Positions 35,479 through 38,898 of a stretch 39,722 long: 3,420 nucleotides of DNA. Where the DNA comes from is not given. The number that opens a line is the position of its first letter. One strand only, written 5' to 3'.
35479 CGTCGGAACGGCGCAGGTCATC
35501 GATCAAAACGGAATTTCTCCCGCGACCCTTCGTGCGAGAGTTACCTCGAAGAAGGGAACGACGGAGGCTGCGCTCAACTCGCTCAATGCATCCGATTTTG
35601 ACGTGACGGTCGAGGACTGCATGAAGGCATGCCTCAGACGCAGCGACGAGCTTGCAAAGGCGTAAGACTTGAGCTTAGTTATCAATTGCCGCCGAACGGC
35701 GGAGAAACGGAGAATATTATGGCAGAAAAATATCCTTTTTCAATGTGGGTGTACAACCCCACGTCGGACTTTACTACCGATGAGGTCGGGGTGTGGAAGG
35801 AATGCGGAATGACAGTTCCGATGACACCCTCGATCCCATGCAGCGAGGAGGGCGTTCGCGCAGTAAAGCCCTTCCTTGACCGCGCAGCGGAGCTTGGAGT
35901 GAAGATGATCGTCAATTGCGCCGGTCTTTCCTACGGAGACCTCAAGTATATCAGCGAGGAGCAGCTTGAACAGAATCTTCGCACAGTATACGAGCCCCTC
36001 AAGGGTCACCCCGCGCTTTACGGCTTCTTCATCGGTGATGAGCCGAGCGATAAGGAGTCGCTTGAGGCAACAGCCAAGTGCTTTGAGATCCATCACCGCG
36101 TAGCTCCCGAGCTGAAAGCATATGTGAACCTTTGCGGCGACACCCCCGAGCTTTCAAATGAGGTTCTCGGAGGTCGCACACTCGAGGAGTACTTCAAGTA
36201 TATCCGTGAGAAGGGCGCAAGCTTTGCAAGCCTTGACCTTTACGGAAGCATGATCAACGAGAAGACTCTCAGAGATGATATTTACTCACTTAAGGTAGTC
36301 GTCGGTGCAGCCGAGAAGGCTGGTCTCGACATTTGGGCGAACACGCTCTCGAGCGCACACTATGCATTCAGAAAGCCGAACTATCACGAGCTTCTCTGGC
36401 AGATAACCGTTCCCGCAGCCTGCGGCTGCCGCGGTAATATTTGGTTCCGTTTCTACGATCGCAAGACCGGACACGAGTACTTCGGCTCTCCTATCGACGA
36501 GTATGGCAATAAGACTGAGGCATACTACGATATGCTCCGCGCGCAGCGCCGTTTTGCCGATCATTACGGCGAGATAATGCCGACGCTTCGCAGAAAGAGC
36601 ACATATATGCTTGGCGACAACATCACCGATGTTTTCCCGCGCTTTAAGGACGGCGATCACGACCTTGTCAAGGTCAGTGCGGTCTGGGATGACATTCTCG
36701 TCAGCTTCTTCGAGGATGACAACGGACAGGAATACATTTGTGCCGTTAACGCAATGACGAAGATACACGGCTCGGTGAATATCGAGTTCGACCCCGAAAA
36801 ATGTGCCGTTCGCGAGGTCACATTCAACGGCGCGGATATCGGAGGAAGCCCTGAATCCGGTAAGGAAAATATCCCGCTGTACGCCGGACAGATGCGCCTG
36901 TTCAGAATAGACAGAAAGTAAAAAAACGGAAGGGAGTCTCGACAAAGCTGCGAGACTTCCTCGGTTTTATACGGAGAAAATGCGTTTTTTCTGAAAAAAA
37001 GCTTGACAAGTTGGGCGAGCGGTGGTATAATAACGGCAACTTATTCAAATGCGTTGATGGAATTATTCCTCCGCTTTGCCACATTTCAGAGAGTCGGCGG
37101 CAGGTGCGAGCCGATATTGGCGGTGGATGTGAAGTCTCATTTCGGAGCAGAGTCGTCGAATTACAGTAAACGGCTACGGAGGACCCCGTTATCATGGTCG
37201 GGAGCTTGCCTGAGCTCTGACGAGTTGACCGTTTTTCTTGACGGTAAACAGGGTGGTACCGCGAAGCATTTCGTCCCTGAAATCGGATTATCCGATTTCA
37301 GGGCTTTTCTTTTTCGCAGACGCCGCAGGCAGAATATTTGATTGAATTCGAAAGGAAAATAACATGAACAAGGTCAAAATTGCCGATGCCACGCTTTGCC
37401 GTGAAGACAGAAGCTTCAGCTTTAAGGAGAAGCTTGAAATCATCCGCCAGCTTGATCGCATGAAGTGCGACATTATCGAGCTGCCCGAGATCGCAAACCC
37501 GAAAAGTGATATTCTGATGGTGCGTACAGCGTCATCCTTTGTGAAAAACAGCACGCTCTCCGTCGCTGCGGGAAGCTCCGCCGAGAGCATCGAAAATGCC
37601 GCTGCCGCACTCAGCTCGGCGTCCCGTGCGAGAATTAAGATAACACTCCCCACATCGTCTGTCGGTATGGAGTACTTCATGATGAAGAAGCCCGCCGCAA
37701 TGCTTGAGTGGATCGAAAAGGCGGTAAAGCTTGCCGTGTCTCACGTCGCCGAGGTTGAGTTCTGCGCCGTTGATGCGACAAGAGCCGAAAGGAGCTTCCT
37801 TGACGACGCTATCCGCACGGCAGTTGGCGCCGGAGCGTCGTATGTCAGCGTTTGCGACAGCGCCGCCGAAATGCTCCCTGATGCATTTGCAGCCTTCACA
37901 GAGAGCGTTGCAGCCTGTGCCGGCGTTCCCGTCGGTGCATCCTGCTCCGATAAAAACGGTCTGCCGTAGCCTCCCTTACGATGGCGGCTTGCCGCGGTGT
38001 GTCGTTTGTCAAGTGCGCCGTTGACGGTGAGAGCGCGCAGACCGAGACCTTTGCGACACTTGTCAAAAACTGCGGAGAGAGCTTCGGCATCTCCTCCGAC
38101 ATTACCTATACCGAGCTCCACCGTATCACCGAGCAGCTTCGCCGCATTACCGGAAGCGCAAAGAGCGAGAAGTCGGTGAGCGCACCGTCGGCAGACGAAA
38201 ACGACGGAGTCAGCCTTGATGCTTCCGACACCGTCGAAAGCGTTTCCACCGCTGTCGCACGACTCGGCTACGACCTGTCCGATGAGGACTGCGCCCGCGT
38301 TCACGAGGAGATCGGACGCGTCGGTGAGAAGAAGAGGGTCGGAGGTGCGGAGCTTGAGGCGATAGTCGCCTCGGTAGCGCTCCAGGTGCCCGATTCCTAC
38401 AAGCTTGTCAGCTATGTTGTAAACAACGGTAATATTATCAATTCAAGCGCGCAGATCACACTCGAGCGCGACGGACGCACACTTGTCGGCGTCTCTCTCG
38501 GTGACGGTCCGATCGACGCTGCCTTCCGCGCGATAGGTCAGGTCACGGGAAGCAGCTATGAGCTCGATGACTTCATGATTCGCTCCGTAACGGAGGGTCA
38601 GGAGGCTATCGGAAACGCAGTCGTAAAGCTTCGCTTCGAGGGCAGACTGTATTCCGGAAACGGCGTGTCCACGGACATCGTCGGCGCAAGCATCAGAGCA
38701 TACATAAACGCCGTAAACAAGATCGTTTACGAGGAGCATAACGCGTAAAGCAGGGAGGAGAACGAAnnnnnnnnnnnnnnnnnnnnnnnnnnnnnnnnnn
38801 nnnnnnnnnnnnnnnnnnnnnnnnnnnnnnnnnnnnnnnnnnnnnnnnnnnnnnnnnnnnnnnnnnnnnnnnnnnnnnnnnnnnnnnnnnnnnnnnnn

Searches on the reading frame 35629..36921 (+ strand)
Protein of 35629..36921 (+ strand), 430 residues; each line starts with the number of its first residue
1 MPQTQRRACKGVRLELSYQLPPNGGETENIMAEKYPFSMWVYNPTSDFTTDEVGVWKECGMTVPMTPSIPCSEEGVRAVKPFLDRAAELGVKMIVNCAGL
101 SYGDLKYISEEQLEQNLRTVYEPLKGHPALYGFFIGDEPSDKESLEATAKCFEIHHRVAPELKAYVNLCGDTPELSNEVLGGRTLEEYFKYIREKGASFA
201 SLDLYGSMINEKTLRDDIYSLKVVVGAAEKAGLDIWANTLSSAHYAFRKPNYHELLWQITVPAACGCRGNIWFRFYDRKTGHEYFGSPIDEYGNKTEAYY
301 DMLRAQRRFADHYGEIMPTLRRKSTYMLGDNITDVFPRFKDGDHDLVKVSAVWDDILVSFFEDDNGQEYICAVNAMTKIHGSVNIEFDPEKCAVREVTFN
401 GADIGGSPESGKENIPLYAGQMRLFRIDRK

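Call 4: search_protein_families(library=pfam, proteins=[window:35629-36921:+], max_evalue=0.01)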
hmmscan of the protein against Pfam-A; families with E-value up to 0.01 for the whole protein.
window:35629-36921:+ (430 aa): 1 family
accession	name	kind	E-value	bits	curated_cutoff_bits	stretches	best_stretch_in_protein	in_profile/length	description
PF14488.12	DUF4434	-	0.00084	19.4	30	1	67-276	55-273/283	Domain of unknown function (DUF4434)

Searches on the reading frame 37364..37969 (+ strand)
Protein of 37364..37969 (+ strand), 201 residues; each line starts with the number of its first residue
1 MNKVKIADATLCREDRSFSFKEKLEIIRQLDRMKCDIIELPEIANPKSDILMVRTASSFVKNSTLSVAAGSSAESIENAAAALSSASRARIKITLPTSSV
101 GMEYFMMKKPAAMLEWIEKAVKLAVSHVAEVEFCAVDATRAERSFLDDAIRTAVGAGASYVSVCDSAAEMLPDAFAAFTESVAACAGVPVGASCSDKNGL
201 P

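Call 4: search_protein_families(library=pfam, proteins=[window:37364-37969:+], max_evalue=0.01)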
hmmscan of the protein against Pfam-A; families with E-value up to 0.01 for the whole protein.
window:37364-37969:+ (201 aa): 1 family
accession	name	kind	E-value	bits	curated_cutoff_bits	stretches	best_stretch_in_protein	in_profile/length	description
PF00682.25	HMGL-like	-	1.4e-19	70.9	29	1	15-185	17-183/260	HMGL-like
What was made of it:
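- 37364..37969 (+): LeuA-like gene, 5' part: a degenerate HMGL-like barrel. It ends at TAG 37967-37969 because one base is missing at about 37961-37966. Pfam HMGL-like E 1.4e-19 (call 4).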

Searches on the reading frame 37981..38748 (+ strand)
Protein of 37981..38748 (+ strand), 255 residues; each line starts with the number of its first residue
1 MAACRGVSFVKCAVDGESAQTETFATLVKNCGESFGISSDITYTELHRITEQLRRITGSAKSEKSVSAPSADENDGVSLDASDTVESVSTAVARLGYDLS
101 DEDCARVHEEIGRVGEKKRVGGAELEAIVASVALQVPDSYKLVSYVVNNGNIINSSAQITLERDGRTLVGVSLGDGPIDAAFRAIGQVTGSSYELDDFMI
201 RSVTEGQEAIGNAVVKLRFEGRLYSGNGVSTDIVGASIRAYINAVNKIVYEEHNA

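Call 4: search_protein_families(library=pfam, proteins=[window:37981-38748:+], max_evalue=0.01)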
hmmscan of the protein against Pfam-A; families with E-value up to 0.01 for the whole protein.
window:37981-38748:+ (255 aa): 1 family
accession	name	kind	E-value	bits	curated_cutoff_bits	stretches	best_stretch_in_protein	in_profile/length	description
PF08502.15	LeuA_dimer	-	3.2e-30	105.2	24.9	1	123-248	5-130/131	LeuA allosteric (dimerisation) domain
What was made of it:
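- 37964..38748 (+): LeuA-like gene, 3' part in the -1 frame: linker plus an intact LeuA allosteric (leucine-binding) domain. The stop is TAA 38746-38748. Pfam LeuA_dimer E 3.2e-30, covering positions 5-130 of 131 (call 4).
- On 2-isopropylmalate synthase (partner gene 37364-38748): PF08502 E 3.2e-30, covering positions 5-130 of 131 (call 4).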
